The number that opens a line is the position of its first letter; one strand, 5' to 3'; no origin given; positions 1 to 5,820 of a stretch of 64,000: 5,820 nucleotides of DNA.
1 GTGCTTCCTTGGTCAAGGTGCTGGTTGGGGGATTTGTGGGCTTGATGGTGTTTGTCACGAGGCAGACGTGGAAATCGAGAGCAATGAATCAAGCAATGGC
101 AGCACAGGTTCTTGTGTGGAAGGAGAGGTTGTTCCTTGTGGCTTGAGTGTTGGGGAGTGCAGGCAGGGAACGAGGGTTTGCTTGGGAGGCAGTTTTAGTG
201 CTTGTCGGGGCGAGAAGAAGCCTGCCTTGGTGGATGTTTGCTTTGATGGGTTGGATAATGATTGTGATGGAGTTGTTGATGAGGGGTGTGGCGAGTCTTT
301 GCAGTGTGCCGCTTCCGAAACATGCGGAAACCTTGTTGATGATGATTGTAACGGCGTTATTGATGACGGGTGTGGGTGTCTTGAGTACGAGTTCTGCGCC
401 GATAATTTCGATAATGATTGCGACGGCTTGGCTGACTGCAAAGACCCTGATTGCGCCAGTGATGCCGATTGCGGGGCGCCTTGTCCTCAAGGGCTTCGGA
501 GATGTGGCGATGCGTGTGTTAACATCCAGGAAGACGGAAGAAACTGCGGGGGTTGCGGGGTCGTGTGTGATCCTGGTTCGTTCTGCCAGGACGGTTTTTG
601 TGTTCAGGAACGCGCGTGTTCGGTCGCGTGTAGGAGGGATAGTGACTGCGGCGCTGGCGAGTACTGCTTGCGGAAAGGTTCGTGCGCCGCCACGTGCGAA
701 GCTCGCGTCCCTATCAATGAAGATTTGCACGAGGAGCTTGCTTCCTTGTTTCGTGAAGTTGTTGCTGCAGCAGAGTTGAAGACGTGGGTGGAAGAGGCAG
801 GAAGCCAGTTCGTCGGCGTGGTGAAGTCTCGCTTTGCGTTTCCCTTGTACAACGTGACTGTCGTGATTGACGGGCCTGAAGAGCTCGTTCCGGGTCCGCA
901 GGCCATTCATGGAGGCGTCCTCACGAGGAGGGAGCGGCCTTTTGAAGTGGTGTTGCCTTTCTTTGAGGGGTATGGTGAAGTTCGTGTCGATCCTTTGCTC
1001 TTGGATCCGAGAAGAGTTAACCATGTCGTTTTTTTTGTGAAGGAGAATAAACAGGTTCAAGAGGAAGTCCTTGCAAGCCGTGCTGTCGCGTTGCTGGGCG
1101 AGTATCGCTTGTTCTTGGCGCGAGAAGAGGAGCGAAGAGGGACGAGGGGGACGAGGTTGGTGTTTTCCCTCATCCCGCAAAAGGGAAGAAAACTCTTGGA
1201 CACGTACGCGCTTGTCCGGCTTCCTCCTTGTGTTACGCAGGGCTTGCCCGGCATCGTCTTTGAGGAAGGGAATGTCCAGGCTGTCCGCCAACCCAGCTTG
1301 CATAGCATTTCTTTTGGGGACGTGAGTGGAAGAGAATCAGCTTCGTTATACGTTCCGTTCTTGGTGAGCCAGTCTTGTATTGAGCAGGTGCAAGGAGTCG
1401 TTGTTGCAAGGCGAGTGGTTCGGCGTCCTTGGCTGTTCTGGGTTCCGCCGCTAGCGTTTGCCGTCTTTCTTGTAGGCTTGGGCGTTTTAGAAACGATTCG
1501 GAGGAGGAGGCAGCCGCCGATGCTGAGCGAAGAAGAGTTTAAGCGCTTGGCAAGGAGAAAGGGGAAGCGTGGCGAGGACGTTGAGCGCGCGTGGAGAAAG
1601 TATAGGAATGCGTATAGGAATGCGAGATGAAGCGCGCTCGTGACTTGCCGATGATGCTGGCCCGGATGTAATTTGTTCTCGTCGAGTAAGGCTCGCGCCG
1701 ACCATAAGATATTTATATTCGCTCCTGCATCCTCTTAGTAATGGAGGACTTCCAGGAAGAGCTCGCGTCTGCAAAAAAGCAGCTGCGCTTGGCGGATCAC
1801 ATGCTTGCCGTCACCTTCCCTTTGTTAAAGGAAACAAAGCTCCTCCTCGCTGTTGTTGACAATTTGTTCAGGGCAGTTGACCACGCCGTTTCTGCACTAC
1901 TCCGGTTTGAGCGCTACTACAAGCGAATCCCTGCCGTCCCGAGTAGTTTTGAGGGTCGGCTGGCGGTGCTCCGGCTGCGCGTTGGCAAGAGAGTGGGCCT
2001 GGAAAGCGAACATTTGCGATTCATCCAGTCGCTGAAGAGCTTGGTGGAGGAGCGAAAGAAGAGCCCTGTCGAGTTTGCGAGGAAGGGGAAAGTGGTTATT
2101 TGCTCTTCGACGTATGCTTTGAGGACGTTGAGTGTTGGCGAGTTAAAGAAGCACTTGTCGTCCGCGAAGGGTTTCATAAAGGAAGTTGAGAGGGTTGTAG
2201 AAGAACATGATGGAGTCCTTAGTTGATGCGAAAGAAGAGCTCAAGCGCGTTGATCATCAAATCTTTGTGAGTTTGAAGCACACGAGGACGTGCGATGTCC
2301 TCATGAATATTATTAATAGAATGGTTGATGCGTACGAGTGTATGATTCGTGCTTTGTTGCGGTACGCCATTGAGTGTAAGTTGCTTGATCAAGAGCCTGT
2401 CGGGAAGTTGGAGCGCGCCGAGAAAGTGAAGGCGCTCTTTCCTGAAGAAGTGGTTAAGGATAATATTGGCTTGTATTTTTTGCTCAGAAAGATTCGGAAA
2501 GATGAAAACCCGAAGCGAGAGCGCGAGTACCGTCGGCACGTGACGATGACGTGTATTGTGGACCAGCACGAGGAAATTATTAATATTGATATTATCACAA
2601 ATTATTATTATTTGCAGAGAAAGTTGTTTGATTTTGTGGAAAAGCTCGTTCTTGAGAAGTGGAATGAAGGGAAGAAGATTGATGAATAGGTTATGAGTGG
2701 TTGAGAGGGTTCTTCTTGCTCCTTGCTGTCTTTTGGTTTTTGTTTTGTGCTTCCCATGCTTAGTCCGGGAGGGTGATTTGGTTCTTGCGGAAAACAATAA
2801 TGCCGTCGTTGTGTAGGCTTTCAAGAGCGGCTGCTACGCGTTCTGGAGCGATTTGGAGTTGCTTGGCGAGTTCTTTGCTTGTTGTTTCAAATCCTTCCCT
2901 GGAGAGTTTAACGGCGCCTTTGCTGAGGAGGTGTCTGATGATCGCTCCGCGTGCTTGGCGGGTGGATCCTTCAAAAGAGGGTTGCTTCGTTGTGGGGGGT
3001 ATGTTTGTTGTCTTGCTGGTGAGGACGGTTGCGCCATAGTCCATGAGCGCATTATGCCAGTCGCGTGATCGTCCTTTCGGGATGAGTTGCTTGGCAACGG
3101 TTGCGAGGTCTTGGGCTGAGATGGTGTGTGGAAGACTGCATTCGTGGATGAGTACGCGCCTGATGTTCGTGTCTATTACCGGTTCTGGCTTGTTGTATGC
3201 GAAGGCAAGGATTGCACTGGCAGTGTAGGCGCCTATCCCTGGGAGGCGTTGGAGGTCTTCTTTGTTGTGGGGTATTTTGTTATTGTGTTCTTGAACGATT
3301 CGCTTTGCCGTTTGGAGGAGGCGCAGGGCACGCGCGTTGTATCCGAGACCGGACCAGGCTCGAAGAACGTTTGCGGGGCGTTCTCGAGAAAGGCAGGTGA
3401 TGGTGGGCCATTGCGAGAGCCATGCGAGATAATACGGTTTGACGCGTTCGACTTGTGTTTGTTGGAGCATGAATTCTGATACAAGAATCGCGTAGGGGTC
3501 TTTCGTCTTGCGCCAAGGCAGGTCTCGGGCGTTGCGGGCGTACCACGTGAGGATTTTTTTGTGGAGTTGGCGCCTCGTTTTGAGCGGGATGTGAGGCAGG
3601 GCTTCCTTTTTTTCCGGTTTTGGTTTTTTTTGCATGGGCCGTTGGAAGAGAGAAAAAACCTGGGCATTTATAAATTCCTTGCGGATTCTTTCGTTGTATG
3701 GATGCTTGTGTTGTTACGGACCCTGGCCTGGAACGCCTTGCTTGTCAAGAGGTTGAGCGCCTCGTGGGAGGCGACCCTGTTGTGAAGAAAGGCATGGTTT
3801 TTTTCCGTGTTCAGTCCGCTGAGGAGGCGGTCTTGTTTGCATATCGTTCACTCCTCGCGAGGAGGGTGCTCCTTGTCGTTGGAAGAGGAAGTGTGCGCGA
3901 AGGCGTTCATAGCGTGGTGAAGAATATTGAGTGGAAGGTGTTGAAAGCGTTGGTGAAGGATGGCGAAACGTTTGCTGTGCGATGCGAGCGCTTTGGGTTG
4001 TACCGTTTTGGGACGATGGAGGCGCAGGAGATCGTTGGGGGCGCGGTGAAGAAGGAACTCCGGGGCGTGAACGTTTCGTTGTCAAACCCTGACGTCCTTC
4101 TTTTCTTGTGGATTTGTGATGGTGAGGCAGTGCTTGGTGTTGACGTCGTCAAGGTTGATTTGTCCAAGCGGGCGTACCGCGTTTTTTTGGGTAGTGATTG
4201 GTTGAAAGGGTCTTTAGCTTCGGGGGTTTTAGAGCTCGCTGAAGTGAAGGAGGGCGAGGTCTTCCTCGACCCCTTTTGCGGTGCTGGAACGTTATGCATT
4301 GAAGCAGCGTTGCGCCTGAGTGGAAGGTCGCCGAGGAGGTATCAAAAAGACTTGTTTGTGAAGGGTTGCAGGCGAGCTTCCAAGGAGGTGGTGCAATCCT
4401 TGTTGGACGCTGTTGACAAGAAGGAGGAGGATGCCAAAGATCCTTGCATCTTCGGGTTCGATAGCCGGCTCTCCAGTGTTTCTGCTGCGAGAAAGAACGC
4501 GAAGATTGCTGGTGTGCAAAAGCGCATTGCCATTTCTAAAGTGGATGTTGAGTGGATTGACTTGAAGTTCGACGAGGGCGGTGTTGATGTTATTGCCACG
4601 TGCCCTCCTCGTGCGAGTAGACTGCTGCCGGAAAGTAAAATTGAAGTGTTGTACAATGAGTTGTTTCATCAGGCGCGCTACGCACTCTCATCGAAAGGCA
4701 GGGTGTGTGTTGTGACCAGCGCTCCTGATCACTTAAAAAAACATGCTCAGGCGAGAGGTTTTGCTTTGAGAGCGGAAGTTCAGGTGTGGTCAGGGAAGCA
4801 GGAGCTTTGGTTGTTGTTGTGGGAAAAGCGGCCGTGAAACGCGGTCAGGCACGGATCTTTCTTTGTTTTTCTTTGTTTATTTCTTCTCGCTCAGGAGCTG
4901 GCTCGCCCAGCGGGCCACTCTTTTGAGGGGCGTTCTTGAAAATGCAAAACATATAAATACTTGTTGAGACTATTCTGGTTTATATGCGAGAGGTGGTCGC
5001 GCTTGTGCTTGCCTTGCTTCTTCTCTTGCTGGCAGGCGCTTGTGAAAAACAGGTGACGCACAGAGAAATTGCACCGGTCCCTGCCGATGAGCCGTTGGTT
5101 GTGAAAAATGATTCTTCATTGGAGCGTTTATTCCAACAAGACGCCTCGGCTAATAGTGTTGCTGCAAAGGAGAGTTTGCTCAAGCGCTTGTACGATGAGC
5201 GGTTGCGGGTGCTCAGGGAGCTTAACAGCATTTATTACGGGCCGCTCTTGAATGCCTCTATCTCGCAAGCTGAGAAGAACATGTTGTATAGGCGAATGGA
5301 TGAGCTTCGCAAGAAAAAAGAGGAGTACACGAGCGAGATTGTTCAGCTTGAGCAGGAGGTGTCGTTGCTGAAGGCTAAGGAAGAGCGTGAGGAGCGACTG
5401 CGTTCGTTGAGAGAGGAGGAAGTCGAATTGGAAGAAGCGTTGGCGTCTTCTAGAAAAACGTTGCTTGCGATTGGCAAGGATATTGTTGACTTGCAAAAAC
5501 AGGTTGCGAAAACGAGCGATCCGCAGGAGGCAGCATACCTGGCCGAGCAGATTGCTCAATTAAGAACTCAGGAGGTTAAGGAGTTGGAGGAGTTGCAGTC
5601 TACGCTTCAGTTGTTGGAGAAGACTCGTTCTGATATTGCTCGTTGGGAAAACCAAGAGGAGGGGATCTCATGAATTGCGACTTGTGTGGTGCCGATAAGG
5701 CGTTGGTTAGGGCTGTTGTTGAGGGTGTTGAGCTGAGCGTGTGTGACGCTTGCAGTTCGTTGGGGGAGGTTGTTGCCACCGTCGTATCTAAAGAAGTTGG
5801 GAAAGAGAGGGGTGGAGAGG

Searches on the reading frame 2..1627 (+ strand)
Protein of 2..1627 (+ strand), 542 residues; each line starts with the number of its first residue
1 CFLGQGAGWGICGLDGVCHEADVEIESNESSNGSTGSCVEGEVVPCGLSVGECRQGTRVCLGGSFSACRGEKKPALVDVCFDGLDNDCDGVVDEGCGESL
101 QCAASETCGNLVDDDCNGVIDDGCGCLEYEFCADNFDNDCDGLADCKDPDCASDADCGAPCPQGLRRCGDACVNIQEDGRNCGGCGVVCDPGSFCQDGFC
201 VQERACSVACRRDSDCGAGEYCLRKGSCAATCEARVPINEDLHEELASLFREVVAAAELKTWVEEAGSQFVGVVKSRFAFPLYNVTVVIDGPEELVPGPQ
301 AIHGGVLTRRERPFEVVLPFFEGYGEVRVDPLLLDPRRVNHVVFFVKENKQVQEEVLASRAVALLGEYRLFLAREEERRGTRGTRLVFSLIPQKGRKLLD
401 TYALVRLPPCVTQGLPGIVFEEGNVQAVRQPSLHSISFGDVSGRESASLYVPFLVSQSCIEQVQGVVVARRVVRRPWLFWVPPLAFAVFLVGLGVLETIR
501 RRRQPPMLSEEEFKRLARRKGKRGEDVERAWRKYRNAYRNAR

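Call 6: search_protein_families(library=pfam, proteins=[window:2-1627:+], max_evalue=0.1)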
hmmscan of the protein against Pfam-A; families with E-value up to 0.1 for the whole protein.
window:2-1627:+ (542 aa): 3 families
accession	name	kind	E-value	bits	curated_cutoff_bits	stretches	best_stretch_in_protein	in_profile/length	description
PF11617.13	Cu-binding_MopE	-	1e-08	35.7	27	2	73-94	10-30/30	Putative metal-binding motif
PF23416.1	DUF7107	-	0.013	16.2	24.6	1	189-228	8-46/48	Domain of unknown function (DUF7107)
PF04219.17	DUF413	-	0.078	13.4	25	0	501-540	39-78/90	Protein of unknown function, DUF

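Call 7: search_protein_families(library=ncbifam, proteins=[window:2-1627:+], max_evalue=0.1)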
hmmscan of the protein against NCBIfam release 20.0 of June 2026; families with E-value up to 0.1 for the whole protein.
window:2-1627:+ (542 aa): 2 families
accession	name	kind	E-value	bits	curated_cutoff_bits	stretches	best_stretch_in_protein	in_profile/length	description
NF033662.1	acid_disulf_rpt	repeat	8.5e-06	25.4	41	1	132-157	7-32/32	acidic double-disulfide repeat-containing protein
NF041328.1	C_rich_MXAN6577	subfamily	0.0027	17.6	100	1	87-200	41-144/145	MXAN_6577-like cysteine-rich protein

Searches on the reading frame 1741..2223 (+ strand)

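Call 13: search_protein_families(library=pfam, proteins=[window:1741-2223:+], max_evalue=0.001)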
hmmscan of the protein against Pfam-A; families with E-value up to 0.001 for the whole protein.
window:1741-2223:+ (161 aa): 0 families

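Call 64: search_protein_families(library=pfam, proteins=[window:1741-2223:+], max_evalue=0.5)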
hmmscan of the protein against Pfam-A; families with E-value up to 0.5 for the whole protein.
window:1741-2223:+ (161 aa): 1 family
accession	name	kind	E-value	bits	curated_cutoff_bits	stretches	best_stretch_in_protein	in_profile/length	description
PF20259.3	tRNA_Me_trans_M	-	0.073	13.1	27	1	135-160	4-31/66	tRNA methyl transferase PRC-barrel domain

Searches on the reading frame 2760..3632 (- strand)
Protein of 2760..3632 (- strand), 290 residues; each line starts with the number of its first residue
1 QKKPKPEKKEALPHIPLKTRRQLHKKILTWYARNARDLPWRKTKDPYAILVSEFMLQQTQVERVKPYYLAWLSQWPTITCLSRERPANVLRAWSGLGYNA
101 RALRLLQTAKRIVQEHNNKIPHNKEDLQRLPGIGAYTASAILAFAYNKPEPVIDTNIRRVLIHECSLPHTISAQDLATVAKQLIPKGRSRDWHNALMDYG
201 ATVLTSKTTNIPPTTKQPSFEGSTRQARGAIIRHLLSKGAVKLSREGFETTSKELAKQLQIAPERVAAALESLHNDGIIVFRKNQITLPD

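Call 64: search_protein_families(library=pfam, proteins=[window:2760-3632:-], max_evalue=0.5)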
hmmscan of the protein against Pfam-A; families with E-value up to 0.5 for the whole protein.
window:2760-3632:- (290 aa): 12 families
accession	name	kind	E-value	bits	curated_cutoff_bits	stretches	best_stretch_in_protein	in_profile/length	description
PF00730.31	HhH-GPD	-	4.5e-13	49.9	26.2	1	51-184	1-106/108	HhH-GPD superfamily base excision DNA repair protein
PF00633.29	HHH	-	5e-08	32.8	24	1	116-144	2-30/30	Helix-hairpin-helix motif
PF13545.12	HTH_Crp_2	-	7.3e-05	23.1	27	1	247-290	20-63/70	Crp-like helix-turn-helix domain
PF13412.12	HTH_24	-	0.0045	17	21.9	1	250-279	18-47/48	Winged helix-turn-helix DNA-binding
PF14520.12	HHH_5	-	0.024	15.5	27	1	123-143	33-53/57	Helix-hairpin-helix domain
PF04157.22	EAP30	-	0.03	14.5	26.8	1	170-280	129-216/219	EAP30/Vps36 family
PF14716.13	HHH_8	-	0.035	14.9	30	1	100-141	22-64/73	Helix-hairpin-helix domain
PF14394.12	DUF4423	-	0.035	14.4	30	1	246-279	33-66/165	Domain of unknown function (DUF4423)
PF22451.2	NirdL-like_HTH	-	0.057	13.5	27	1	253-279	20-46/47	Siroheme decarboxylase NirDL-like HTH domain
PF12836.13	HHH_3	-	0.096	13.2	27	0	124-144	13-33/65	Helix-hairpin-helix motif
PF20749.2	DUF6833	-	0.14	12.3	26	1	180-205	28-53/57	Domain of unknown function (DUF6833)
PF08784.17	RPA_C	-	0.24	12.6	22.6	0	244-279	66-99/106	Replication protein A C terminal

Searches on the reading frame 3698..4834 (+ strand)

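Call 64: search_protein_families(library=pfam, proteins=[window:3698-4834:+], max_evalue=0.5)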
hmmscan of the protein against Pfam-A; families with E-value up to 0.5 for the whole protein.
window:3698-4834:+ (379 aa): 9 families
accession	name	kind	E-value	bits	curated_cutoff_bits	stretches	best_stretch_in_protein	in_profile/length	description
PF01170.24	UPF0020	-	3.9e-34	118.5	22.3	1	158-364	1-190/197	RMKL-like, methyltransferase domain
PF02926.22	THUMP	-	1.3e-08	35.5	20.6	1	75-149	12-84/84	THUMP domain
PF13847.12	Methyltransf_31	-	4.6e-06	26.8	27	2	244-349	27-121/145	Methyltransferase domain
PF05175.20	MTS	-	0.0005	20.2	23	1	251-342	58-142/170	Methyltransferase small domain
PF09445.16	Methyltransf_15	-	0.00095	19.2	22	1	251-304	25-80/165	RNA cap guanine-N2 methyltransferase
PF02384.22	N6_Mtase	-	0.012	15.4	20.4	1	177-308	38-138/311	N-6 DNA Methylase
PF22020.1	RlmL_1st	-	0.021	15.3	27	1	5-38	4-36/55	RlmL ferredoxin-like domain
PF03602.21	Cons_hypoth95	-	0.036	14.2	24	1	184-206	40-62/182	Conserved hypothetical protein 95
PF01555.25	N6_N4_Mtase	-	0.053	13.9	26.7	1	183-204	179-200/221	DNA methylase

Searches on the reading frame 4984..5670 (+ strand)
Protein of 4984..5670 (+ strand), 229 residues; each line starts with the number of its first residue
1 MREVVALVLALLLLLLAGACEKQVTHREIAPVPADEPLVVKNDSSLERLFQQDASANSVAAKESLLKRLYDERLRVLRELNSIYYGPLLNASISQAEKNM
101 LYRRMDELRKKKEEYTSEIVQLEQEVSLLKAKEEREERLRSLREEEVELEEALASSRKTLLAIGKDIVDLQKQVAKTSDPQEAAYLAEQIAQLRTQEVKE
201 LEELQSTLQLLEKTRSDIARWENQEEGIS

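Call 64: search_protein_families(library=pfam, proteins=[window:4984-5670:+], max_evalue=0.5)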
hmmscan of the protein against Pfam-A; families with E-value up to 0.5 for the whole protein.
window:4984-5670:+ (229 aa): 1 family
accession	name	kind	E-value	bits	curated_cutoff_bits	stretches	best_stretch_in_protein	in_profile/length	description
PF07994.18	NAD_binding_5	-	0.039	13.8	25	1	169-224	106-160/321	Myo-inositol-1-phosphate synthase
